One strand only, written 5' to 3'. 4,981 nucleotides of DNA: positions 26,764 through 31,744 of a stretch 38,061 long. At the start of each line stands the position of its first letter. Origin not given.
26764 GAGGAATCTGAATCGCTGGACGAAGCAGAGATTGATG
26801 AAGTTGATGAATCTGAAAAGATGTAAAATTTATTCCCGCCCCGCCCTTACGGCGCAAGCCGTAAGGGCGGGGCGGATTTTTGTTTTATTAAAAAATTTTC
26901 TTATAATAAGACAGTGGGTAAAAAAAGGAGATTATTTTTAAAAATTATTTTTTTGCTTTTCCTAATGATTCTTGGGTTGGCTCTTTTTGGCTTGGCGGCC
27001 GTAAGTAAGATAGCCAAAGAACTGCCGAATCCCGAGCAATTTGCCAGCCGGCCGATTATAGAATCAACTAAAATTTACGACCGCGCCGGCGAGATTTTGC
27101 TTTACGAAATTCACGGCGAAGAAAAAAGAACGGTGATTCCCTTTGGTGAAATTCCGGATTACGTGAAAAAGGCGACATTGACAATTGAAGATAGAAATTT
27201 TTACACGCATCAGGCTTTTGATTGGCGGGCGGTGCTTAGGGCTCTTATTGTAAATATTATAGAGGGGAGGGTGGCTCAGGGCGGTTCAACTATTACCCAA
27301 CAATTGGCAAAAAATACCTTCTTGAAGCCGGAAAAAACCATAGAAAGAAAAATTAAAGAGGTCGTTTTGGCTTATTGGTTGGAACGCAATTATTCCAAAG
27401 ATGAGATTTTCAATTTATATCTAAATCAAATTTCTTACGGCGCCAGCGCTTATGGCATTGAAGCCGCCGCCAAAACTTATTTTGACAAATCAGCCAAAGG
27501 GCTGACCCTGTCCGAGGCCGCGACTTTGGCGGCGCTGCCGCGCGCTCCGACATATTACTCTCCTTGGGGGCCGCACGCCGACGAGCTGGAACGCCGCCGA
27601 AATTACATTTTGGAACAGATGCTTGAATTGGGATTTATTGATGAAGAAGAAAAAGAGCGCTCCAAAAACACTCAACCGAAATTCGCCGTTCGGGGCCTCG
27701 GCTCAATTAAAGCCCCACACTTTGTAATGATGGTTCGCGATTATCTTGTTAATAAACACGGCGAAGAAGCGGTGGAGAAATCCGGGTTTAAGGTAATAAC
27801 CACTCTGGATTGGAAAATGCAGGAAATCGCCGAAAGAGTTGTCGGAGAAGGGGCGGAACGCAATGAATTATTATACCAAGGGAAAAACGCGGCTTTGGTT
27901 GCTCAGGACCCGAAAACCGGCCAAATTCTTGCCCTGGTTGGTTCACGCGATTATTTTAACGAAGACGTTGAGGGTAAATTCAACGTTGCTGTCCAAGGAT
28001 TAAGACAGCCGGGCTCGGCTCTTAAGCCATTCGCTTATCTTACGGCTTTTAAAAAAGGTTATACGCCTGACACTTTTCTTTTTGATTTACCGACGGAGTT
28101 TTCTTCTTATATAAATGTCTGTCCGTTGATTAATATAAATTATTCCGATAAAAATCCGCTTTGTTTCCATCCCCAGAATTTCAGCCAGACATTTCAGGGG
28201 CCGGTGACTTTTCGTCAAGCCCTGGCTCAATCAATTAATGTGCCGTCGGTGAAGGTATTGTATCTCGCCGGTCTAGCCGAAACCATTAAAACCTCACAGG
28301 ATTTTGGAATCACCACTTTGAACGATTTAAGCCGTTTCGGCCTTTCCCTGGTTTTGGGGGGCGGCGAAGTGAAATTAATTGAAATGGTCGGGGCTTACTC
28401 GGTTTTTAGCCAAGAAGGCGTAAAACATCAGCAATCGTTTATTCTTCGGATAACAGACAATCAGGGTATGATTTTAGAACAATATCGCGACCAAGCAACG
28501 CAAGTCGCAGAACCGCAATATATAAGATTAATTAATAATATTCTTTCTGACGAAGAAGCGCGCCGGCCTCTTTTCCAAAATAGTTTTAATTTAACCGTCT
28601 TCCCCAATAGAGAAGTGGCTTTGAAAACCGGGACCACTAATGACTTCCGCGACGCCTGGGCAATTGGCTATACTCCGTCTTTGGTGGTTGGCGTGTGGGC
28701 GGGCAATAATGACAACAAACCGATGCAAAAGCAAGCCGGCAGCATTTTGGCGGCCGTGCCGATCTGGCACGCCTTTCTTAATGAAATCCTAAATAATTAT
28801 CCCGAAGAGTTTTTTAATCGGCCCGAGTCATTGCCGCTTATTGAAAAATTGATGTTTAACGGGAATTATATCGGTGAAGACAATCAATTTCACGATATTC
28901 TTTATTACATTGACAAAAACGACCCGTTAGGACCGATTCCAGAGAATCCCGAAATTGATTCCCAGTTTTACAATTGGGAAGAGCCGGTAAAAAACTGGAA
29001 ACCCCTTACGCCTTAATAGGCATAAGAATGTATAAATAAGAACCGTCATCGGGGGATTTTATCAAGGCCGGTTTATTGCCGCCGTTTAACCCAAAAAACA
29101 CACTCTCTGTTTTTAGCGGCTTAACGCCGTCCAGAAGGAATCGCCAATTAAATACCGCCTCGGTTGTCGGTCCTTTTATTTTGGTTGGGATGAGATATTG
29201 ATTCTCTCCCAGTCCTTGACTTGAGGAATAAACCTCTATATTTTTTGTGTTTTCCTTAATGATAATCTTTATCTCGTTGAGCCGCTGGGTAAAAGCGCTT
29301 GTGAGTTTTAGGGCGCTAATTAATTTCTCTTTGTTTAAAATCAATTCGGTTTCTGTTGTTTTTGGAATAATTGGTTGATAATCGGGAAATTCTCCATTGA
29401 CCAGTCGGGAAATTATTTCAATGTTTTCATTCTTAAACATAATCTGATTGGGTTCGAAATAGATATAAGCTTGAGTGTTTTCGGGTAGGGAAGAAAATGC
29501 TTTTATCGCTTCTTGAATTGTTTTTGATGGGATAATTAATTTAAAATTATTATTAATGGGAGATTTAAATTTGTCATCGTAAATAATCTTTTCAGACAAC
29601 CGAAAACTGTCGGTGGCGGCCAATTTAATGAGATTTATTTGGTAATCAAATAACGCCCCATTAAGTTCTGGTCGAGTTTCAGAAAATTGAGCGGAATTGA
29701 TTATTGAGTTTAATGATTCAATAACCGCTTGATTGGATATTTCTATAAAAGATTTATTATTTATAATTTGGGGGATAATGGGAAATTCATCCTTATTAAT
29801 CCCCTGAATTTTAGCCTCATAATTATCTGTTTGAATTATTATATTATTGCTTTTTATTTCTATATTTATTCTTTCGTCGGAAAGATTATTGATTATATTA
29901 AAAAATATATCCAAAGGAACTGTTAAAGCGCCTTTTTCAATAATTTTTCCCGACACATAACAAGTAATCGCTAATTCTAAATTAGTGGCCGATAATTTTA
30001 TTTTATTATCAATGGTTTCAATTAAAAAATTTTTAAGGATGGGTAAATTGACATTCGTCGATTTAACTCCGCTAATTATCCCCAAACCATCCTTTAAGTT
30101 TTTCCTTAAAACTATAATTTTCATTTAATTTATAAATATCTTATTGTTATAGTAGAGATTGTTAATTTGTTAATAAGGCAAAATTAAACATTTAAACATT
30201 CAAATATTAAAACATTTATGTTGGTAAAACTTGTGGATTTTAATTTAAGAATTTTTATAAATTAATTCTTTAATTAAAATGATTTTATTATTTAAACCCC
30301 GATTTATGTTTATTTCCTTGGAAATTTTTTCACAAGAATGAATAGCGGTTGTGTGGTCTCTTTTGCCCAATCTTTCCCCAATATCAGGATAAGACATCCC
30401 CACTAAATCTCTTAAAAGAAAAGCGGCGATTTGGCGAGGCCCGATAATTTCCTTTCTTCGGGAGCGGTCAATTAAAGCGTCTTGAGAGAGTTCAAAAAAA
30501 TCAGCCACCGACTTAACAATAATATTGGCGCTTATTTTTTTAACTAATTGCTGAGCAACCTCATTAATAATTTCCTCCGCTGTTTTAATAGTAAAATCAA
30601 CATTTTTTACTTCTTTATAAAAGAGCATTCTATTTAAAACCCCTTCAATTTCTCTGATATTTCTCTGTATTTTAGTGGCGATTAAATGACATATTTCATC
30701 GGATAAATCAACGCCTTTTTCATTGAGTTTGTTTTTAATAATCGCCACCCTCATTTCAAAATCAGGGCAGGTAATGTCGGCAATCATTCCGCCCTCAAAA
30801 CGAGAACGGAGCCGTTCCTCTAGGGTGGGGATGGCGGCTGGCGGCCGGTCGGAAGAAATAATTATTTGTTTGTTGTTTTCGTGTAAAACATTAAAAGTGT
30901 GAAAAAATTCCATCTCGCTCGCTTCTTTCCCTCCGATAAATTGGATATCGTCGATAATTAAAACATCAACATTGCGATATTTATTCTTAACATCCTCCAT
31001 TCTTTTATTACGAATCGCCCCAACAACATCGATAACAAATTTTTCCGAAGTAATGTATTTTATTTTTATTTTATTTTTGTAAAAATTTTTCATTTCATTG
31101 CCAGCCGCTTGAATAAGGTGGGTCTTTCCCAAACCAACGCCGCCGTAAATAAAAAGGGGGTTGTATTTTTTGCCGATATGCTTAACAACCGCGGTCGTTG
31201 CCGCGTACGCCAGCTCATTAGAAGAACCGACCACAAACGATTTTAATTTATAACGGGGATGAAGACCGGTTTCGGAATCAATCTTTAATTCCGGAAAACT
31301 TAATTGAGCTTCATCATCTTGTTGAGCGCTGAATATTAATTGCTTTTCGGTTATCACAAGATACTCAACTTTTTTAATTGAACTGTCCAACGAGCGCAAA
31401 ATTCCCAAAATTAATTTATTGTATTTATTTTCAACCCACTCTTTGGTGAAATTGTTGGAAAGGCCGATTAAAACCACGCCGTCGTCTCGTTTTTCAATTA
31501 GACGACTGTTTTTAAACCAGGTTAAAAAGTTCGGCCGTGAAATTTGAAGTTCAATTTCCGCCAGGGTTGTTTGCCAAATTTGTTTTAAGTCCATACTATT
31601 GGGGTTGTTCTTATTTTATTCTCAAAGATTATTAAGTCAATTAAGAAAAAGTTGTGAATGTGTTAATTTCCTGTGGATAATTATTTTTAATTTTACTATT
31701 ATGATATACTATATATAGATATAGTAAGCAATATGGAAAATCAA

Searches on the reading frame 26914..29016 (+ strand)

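Call 8: search_protein_families(library=pfam, proteins=[window:26914-29016:+], max_evalue=0.001)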
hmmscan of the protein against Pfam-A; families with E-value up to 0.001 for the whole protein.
window:26914-29016:+ (700 aa): 2 families
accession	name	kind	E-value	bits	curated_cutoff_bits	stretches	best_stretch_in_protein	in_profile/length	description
PF00912.28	Transgly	-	1.3e-64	217.4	27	1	63-236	5-177/178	Transglycosylase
PF00905.27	Transpeptidase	-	1.4e-20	74.1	22.1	1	327-610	2-288/299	Penicillin binding protein transpeptidase domain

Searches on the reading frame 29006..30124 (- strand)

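Call 9: search_protein_families(library=pfam, proteins=[window:29006-30124:-], max_evalue=0.001)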
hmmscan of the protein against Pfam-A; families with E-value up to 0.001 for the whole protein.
window:29006-30124:- (372 aa): 3 families
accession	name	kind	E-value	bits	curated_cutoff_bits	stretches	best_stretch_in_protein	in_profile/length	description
PF02767.21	DNA_pol3_beta_2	-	2e-21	76.9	27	1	129-248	2-116/116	DNA polymerase III beta subunit, central domain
PF00712.24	DNA_pol3_beta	-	1.1e-16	61.5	24.4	1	1-118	1-120/120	DNA polymerase III beta subunit, N-terminal domain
PF02768.20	DNA_pol3_beta_3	-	1.5e-16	60.8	27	1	252-370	3-120/121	DNA polymerase III beta subunit, C-terminal domain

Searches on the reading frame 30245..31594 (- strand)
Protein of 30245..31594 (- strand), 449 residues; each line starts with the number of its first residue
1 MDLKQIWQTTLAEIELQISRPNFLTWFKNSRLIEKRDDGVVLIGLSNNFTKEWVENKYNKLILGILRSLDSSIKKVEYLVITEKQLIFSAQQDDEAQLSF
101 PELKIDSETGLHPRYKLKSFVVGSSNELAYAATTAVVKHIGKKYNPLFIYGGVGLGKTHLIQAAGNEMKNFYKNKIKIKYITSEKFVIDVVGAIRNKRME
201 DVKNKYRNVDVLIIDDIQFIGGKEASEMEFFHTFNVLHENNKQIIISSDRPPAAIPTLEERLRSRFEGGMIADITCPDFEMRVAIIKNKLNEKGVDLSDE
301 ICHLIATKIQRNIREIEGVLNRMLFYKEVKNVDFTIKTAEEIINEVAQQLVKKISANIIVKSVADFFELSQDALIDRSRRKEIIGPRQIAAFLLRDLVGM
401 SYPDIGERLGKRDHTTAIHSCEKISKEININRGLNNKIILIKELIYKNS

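Call 9: search_protein_families(library=pfam, proteins=[window:30245-31594:-], max_evalue=0.001)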
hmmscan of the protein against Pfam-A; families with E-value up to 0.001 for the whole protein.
window:30245-31594:- (449 aa): 8 families
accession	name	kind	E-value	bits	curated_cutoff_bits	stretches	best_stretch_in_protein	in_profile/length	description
PF00308.24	Bac_DnaA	-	2.6e-63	213.5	23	1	111-272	1-161/162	Bacterial DnaA ATPAse domain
PF08299.17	Bac_DnaA_C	-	1.2e-22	80.1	31.5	1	358-424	3-69/69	Bacterial dnaA protein helix-turn-helix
PF11638.13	DnaA_N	-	7.7e-13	48.4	24.6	1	5-66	2-63/65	DnaA N-terminal domain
PF01695.23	IstB_IS21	-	2.1e-08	34.4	24.1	1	135-250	84-194/238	IstB-like ATP binding protein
PF00004.35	AAA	-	3.2e-06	28.1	21.2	1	148-266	2-127/131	ATPase family associated with various cellular activities (AAA)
PF08281.18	Sigma70_r4_2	-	0.00036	20.6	25.7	1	386-412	13-39/54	Sigma-70, region 4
PF13401.12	AAA_22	-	0.00046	20.9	27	0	146-242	7-114/130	AAA domain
PF12775.13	AAA_7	-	0.00056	19.9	25.8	0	132-218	21-110/181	P-loop containing dynein motor region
